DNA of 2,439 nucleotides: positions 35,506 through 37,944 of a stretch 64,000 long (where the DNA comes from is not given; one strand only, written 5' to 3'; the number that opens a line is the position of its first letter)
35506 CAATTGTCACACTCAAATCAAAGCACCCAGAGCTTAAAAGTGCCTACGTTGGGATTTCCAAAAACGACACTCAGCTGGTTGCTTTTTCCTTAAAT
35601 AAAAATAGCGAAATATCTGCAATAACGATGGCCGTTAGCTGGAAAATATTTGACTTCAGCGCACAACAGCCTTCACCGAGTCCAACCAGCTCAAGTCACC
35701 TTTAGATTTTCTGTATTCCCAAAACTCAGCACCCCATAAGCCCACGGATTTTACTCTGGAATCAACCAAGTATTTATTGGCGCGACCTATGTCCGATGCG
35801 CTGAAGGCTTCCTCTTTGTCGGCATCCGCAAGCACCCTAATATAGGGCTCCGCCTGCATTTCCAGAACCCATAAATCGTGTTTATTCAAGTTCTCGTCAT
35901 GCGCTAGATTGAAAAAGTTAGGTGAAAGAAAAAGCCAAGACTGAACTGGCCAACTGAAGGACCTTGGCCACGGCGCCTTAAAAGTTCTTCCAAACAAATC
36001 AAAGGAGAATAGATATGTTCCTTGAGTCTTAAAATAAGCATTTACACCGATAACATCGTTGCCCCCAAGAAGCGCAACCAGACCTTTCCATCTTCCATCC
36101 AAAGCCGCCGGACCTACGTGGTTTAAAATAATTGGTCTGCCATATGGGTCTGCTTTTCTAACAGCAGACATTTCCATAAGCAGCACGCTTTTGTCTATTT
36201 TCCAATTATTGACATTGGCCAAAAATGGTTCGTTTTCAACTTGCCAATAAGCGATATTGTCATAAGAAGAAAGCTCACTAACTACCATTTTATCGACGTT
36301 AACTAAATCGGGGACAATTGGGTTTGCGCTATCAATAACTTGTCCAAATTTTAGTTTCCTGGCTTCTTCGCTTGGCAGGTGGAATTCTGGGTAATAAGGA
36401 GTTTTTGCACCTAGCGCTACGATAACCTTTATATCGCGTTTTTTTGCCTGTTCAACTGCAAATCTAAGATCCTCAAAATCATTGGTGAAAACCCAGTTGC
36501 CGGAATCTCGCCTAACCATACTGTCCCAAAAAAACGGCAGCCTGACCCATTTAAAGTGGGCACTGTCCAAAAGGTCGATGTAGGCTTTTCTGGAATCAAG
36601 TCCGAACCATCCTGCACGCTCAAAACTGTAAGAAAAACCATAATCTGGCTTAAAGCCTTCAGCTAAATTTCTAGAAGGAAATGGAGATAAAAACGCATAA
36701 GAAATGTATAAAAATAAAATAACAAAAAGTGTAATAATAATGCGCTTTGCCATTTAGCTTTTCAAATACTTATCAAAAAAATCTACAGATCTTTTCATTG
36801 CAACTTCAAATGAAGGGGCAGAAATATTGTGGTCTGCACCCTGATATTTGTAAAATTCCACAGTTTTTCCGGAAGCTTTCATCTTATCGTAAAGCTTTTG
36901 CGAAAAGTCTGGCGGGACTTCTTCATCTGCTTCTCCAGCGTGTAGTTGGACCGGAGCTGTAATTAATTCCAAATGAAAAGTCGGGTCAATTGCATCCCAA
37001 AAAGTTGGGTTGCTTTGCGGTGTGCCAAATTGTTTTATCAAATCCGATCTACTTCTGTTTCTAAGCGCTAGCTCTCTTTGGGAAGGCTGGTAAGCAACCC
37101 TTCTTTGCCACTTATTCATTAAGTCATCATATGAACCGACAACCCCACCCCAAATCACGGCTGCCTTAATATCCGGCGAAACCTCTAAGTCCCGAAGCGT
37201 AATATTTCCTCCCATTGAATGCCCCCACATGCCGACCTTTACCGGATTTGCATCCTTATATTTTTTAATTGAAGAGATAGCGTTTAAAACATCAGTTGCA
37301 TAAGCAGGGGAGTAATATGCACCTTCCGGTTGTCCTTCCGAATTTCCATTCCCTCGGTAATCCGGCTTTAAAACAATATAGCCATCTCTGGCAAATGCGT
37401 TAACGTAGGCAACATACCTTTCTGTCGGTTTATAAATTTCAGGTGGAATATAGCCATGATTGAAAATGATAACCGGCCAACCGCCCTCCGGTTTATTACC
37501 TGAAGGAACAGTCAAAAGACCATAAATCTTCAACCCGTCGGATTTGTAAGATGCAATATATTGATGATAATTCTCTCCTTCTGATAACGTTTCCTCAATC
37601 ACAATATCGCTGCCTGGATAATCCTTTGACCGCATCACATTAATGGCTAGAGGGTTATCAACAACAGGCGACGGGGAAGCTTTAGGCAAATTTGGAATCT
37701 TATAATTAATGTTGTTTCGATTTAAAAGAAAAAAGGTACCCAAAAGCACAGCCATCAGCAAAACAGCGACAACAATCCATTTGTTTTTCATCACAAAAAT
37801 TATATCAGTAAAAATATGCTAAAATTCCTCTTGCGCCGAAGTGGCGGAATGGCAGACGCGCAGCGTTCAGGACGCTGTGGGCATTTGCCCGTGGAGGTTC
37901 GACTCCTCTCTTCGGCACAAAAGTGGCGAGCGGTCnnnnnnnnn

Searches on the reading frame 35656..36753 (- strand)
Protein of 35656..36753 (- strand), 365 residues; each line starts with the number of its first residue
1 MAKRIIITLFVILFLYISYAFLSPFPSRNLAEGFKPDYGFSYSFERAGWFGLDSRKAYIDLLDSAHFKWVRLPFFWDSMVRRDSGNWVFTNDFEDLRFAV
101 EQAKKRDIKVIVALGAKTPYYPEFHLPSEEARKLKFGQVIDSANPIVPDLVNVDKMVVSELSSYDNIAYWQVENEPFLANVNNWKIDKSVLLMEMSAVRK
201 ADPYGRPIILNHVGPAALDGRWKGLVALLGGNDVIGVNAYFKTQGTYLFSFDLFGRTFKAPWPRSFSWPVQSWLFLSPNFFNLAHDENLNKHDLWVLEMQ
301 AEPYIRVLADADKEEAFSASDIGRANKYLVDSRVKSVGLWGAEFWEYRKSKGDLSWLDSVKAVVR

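Call 62: search_protein_families(library=pfam, proteins=[window:35656-36753:-], max_evalue=0.001)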
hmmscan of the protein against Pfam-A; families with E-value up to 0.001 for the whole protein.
window:35656-36753:- (365 aa): 1 family
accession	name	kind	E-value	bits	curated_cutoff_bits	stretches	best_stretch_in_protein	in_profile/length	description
PF00150.24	Cellulase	-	1.1e-10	42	23.5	1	45-212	16-167/272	Cellulase (glycosyl hydrolase family 5)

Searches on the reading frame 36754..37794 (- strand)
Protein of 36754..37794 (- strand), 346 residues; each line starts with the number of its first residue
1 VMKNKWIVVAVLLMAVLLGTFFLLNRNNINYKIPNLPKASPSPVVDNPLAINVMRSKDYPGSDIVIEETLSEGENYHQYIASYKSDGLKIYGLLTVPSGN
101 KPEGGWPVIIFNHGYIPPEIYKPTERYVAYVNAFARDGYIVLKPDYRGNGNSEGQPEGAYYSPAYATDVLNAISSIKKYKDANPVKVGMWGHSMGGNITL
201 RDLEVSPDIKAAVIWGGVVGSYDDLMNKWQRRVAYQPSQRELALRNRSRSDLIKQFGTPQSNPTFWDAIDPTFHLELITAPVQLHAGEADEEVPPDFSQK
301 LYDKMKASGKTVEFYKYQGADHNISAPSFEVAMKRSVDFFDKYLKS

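Call 62: search_protein_families(library=pfam, proteins=[window:36754-37794:-], max_evalue=0.001)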
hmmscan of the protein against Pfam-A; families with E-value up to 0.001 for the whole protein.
window:36754-37794:- (346 aa): 11 families
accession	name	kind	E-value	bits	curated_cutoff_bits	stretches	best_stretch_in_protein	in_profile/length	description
PF12146.15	Hydrolase_4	-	3.2e-18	66.3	27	1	123-235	16-128/239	Serine aminopeptidase, S33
PF02129.25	Peptidase_S15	-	7.1e-16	59.1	23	1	86-224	1-135/262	X-Pro dipeptidyl-peptidase (S15 family)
PF00326.27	Peptidase_S9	-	3.2e-15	56.6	22.6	1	132-345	8-211/213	Prolyl oligopeptidase family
PF01738.24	DLH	-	2.1e-12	47.6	21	2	130-217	33-129/217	Dienelactone hydrolase family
PF00561.26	Abhydrolase_1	-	1.3e-09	38.6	25.8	1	107-236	1-119/245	alpha/beta hydrolase fold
PF12697.13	Abhydrolase_6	-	2e-08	35.6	26.3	1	117-322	10-204/217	Alpha/beta hydrolase family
PF20434.5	BD-FAE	-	2.6e-08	34.1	26.8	0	104-199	11-103/215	BD-FAE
PF08840.17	BAAT_C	-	1.2e-06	29.1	20.9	1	177-332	14-168/210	BAAT / Acyl-CoA thioester hydrolase C terminal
PF05448.18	AXE1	-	2.8e-06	26.8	21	0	158-320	150-303/321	Acetyl xylan esterase (AXE1)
PF03583.20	LIP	-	3.6e-06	27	23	1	131-221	19-108/286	Secretory lipase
PF07859.19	Abhydrolase_3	-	1.8e-05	25.1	25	1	163-324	46-208/210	alpha/beta hydrolase fold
